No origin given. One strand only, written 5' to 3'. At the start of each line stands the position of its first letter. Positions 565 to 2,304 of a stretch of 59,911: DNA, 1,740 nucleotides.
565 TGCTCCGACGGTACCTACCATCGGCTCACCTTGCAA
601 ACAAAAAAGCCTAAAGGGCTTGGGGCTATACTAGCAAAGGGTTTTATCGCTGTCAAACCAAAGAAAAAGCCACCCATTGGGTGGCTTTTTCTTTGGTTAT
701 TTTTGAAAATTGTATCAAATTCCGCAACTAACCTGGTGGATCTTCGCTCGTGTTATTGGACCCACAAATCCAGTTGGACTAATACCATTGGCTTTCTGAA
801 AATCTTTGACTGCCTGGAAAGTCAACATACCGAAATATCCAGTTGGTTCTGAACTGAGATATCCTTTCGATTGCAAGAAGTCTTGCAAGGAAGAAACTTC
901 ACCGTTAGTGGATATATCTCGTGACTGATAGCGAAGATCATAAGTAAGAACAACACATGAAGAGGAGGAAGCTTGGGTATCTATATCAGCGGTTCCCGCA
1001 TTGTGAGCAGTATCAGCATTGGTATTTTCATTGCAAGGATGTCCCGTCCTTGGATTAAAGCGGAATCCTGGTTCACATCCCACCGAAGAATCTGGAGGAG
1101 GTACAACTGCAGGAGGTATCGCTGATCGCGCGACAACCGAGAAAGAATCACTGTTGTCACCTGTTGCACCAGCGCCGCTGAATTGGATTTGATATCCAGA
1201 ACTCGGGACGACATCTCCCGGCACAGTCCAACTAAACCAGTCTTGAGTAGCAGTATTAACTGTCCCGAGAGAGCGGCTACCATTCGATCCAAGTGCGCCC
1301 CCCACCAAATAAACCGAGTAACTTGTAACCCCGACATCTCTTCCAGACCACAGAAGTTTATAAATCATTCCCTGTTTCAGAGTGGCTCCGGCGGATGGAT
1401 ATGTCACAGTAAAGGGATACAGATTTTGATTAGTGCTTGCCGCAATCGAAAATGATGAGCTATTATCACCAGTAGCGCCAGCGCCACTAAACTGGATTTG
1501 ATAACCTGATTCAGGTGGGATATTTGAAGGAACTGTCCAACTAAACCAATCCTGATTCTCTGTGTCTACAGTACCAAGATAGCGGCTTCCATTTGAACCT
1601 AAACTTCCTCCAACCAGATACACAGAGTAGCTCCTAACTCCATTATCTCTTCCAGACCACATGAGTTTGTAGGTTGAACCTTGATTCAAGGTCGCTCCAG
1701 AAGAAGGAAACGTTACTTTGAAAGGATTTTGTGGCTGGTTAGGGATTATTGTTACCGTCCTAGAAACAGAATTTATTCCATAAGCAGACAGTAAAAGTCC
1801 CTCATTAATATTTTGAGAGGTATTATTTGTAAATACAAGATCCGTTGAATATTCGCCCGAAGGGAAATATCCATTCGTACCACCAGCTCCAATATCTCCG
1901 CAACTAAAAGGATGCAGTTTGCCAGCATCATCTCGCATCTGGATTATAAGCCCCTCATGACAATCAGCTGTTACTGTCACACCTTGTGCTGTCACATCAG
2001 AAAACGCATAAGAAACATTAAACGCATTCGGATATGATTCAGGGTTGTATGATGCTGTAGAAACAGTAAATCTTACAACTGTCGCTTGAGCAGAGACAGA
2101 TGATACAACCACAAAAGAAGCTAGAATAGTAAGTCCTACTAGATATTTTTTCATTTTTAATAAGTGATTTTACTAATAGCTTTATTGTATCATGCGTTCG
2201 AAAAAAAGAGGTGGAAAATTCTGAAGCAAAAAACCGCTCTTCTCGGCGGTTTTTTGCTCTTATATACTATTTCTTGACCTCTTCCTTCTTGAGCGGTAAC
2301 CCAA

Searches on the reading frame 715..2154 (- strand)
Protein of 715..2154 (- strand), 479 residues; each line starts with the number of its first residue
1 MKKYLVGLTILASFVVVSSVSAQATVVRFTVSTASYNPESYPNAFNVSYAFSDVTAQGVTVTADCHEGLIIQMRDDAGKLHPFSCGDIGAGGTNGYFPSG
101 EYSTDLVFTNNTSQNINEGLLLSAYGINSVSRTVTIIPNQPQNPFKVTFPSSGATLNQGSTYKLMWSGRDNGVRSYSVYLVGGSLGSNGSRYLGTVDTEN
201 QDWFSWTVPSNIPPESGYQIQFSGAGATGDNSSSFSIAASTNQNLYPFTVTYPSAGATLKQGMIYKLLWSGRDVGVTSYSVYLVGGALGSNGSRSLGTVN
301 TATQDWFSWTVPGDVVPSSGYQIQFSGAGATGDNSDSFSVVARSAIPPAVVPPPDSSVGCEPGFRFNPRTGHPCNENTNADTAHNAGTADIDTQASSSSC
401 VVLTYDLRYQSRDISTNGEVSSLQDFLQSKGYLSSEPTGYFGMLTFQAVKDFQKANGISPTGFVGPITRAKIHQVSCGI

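Call 7: search_protein_families(library=ncbifam, proteins=[window:715-2154:-], max_evalue=0.01)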
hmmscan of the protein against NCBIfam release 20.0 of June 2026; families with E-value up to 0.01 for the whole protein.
window:715-2154:- (479 aa): 5 families
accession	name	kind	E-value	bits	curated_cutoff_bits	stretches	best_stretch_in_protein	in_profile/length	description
TIGR02869.1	spore_SleB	equivalog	4.2e-08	33.3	236.5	1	417-472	13-68/201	spore cortex-lytic enzyme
NF052336.1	PdgHdaseHSB100310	equivalog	3.4e-05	23.4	500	1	417-470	191-244/316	peptidoglycan hydrolase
NF052335.1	PdgHdaseHSB129560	equivalog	0.00017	21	500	1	417-471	206-260/330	peptidoglycan hydrolase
NF009479.0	PRK12845.1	equivalog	0.0009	17.7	793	0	238-267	528-557/566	3-ketosteroid-delta-1-dehydrogenase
NF052377.1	lmo1851_S41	exception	0.0083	14.8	725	0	406-471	381-444/468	lmo1851 family serine protease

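Call 27: find_encoding_contigs(protein=window:715-2154:-, flank=10000, max_places=6)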
Protein window:715-2154:- (479 aa): 3 contigs read that carry it; 2 places shown.
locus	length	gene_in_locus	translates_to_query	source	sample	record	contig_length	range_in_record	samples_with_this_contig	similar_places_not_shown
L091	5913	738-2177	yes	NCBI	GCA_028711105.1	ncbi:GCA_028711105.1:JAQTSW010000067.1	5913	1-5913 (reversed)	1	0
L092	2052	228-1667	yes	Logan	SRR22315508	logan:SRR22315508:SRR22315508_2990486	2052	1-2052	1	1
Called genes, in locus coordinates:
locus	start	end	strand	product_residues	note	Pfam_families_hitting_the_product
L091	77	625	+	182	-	PF00281:Ribosomal_L5, PF00673:Ribosomal_L5_C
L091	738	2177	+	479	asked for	PF10342:Kre9_KNH, PF17957:Big_7 (faint), PF10342:Kre9_KNH (weak), PF01471:PG_binding_1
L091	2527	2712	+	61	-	PF00253:Ribosomal_S14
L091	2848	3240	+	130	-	PF00410:Ribosomal_S8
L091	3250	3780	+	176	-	PF00347:Ribosomal_L6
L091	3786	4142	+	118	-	PF00861:Ribosomal_L18p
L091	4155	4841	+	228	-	PF00333:Ribosomal_S5, PF03719:Ribosomal_S5_C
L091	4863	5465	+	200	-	PF00828:Ribosomal_L27A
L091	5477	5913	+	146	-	PF00344:SecY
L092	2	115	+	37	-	?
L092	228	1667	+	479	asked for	PF10342:Kre9_KNH, PF17957:Big_7 (faint), PF10342:Kre9_KNH (weak), PF01471:PG_binding_1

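Call 75: search_protein_families(library=pfam, proteins=[window:715-2154:-], max_evalue=0.001)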
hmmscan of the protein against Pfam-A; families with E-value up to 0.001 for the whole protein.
window:715-2154:- (479 aa): 3 families
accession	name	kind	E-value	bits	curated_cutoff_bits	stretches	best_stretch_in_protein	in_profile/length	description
PF01471.23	PG_binding_1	-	1.3e-15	57.7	23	1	417-472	2-57/57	Putative peptidoglycan binding domain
PF10342.15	Kre9_KNH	-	2.6e-14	54.2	24.6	2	150-228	2-81/94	Kre9/KNH-like N-terminal Ig-like domain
PF17957.7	Big_7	-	7.7e-06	26.9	24.1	0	147-199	5-59/70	Bacterial Ig domain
